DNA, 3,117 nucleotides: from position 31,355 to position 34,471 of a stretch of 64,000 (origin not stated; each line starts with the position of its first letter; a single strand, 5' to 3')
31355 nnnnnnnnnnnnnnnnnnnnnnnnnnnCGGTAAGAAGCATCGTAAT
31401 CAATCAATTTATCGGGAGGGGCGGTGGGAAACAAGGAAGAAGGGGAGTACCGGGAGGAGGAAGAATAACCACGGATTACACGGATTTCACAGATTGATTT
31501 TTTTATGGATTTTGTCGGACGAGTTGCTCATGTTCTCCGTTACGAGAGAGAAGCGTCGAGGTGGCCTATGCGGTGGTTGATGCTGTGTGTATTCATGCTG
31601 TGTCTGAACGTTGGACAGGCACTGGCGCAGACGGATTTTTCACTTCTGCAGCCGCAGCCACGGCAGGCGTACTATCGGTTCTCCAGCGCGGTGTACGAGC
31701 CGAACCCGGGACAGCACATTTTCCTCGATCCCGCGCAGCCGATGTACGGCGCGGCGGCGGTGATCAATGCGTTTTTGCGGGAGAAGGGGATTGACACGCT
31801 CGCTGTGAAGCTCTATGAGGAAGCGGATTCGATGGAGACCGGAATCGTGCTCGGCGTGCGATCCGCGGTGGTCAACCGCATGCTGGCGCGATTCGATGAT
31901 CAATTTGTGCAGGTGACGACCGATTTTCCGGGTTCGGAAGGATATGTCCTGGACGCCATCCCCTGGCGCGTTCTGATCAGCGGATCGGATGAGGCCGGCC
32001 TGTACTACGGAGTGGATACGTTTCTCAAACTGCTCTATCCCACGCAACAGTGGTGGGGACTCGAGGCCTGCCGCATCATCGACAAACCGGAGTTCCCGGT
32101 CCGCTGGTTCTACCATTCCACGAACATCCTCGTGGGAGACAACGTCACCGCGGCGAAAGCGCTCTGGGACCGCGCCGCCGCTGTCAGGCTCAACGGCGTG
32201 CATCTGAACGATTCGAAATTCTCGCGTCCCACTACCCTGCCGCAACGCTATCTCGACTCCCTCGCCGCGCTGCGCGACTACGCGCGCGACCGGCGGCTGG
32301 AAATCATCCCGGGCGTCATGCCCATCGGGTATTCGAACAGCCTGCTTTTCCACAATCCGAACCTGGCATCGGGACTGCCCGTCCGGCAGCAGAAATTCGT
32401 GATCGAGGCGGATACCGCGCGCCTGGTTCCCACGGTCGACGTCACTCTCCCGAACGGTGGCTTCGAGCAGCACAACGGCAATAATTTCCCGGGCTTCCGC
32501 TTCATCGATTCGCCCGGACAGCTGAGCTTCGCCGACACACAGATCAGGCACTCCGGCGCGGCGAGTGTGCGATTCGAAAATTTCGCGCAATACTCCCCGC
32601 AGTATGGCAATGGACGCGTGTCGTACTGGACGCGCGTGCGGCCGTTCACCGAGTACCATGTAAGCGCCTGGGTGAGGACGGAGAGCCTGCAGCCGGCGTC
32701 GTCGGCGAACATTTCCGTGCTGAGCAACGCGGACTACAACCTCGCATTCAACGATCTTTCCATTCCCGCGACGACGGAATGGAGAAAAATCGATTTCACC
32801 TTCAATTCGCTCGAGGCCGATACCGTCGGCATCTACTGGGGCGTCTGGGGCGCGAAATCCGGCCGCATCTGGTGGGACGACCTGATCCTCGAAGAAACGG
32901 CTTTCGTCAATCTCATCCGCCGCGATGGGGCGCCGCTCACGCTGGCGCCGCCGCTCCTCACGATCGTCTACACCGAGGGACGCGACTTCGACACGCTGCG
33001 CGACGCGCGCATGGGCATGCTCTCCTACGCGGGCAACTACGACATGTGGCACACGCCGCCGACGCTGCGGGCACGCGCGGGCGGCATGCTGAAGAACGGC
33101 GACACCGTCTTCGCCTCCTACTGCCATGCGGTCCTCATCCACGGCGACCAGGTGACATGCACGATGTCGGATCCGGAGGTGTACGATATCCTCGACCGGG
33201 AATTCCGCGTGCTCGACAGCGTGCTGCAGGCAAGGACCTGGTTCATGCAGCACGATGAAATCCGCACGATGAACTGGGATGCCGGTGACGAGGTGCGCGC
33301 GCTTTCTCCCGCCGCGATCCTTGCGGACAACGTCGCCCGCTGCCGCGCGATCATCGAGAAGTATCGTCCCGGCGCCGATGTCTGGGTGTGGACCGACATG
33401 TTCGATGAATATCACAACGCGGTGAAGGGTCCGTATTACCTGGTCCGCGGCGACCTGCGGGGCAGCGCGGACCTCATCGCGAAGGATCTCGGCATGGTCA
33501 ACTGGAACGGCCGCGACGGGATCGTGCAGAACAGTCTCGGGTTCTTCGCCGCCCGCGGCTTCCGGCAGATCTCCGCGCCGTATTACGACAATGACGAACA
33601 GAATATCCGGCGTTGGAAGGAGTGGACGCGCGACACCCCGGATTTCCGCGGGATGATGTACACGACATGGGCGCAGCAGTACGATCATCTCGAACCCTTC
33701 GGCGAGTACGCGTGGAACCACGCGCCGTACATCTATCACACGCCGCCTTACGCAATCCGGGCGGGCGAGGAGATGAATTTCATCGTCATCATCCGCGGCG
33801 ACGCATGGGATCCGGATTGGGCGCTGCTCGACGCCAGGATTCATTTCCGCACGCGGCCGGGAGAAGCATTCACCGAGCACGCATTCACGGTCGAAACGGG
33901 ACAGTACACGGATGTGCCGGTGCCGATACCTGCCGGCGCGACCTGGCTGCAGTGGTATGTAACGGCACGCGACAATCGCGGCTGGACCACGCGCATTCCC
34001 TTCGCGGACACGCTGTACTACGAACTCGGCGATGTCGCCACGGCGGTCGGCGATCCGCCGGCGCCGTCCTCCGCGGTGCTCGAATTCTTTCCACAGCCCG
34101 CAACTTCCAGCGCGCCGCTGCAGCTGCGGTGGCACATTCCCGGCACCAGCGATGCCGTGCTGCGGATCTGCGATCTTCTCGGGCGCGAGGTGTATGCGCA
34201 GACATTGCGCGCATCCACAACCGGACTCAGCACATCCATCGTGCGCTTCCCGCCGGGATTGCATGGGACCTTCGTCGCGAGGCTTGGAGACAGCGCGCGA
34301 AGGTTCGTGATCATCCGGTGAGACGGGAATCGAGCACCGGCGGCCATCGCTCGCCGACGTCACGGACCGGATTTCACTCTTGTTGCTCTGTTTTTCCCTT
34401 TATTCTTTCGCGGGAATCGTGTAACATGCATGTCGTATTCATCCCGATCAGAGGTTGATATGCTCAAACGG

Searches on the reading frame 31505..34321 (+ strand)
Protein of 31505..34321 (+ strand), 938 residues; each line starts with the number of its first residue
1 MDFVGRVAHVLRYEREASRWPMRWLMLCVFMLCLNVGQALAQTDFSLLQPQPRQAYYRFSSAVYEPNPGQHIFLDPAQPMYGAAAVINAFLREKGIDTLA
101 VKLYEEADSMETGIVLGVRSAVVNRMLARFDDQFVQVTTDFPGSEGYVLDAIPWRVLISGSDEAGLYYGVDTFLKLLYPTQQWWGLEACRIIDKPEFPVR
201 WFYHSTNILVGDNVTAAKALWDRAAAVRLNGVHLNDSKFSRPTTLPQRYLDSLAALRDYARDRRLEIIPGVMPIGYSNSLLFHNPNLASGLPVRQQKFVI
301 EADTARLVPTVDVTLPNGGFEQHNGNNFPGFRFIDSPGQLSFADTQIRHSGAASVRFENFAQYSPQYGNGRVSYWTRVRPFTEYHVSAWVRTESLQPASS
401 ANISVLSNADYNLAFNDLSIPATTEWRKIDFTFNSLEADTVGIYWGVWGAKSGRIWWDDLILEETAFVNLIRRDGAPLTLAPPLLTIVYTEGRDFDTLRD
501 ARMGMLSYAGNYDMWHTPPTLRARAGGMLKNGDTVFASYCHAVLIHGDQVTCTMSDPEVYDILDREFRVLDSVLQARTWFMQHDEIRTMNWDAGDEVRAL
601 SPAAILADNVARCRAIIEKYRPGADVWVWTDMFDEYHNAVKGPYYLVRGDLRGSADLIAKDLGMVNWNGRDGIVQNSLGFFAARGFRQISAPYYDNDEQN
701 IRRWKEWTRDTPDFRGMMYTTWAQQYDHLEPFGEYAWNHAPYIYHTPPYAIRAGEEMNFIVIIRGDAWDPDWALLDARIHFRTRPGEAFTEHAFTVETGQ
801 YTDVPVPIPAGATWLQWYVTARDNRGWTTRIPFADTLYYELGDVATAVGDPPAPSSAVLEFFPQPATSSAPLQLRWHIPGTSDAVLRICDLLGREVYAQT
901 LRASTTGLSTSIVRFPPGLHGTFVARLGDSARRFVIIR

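Call 75: search_protein_families(library=pfam, proteins=[window:31505-34321:+], max_evalue=0.0001)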
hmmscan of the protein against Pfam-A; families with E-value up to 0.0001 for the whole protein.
window:31505-34321:+ (938 aa): 2 families
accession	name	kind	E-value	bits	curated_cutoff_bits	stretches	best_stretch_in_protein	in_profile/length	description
PF02838.20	Glyco_hydro_20b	-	5.8e-09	37.2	26.1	1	64-193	18-123/124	Glycosyl hydrolase family 20, domain 2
PF02018.23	CBM_4_9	-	3.4e-06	27.9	25.9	1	317-435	6-118/136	Carbohydrate binding domain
